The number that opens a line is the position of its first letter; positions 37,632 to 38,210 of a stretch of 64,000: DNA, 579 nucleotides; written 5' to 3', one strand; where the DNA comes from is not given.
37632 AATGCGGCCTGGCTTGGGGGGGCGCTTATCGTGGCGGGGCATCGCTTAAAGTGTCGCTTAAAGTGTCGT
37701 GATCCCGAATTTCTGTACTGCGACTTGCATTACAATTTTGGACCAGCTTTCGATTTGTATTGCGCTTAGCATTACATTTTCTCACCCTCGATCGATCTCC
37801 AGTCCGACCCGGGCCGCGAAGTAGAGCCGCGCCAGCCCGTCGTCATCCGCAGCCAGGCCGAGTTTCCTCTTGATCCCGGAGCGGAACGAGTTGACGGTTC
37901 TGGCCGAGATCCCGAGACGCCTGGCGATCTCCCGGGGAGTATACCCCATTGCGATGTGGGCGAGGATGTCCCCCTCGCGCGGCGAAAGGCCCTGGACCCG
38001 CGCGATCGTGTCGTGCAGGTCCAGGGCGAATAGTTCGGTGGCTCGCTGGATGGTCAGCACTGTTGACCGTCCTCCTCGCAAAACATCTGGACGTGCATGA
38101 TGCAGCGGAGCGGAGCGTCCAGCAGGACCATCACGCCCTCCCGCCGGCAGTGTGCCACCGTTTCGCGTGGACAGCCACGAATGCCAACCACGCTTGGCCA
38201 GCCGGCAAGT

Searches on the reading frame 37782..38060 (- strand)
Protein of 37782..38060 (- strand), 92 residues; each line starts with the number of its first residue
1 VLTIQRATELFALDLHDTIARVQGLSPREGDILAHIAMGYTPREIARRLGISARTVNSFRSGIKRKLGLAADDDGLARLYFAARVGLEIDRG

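Call 30: search_protein_families(library=ncbifam, max_evalue=0.01, proteins=[window:37782-38060:-])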
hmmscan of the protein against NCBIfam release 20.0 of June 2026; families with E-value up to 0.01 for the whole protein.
window:37782-38060:- (92 aa): 23 families
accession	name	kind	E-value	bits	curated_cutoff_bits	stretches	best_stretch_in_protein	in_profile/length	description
NF052445.1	RespRegMctR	equivalog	1.9e-11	43.8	300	1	21-73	141-193/205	two-component system response regulator MctR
NF006900.1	PRK09390.1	equivalog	5.5e-08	32.6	255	1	15-82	133-199/203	response regulator FixJ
NF041673.1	transregRamA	equivalog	6.1e-08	32.1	500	1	21-69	215-263/280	acetate metabolism transcriptional regulator RamA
TIGR03541.1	reg_near_HchA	equivalog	7.2e-08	32.2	215.6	1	20-74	167-221/232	PA1136 family autoinducer-binding transcriptional regulator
NF007935.0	PRK10651.1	equivalog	1.6e-06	27.5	250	1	18-69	149-200/216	two-component system response regulator NarL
NF052366.1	photon_PedR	equivalog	1.7e-06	28.1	120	1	25-66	3-44/74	photosynthetic electron transport-dependent transcriptional regulator PedR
NF011896.0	PRK15369.1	equivalog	3.4e-06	26.8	242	1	21-68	146-193/211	two component system response regulator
NF040749.1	tetrathio_RR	equivalog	5.3e-06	26.3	290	1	12-68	121-177/191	tetrathionate respiration response regulator TtrR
NF007018.1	PRK09483.1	equivalog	1.2e-05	25.1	280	1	21-78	145-201/217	UvrY/SirA/GacA family response regulator transcription factor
TIGR03020.2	EpsA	equivalog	1.3e-05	25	170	1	22-70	188-236/247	XrtB/PEP-CTERM-associated transcriptional regulator EpsA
NF007685.0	PRK10360.1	equivalog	2.9e-05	24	258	1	20-80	133-192/196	response regulator transcription factor UhpA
NF047785.1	respo_reg_MadR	equivalog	4e-05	23.1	300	1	18-87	142-208/209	MadR family response regulator transcription factor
NF007403.0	PRK09935.1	equivalog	4.7e-05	23.1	271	1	20-70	145-195/210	fimbria biosynthesis transcriptional regulator FimZ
NF008548.0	PRK11475.1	equivalog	6.3e-05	22.6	176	1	19-73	129-183/207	DNA-binding transcriptional activator BglJ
TIGR02937.1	sigma70-ECF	superfamily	0.00013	21.6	42.9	1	23-67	116-161/165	sigma-70 family RNA polymerase sigma factor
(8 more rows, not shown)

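Call 92: find_related_loci(query=A5, collection=viral_contigs, flank=8000)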
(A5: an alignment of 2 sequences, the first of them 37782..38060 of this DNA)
Query A5 (92 aa) in viral_contigs; peptide patterns used: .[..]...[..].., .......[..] (x = any residue, [..] = any of these).
39 stretches matched a pattern, but none encodes a relative of the query by tblastn (E <= 1e-3).

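Call 93: find_related_loci(query=A5, collection=metagenome_contigs, flank=8000)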
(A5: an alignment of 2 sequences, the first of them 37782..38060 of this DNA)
Query A5 (92 aa) in metagenome_contigs; peptide patterns used: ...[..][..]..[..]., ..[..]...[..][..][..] (x = any residue, [..] = any of these).
259 stretches matched a pattern; 1 encode a relative of the query (tblastn E <= 1e-3); 1 distinct loci.
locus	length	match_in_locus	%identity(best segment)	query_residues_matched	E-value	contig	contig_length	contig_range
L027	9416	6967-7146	35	25-87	1e-9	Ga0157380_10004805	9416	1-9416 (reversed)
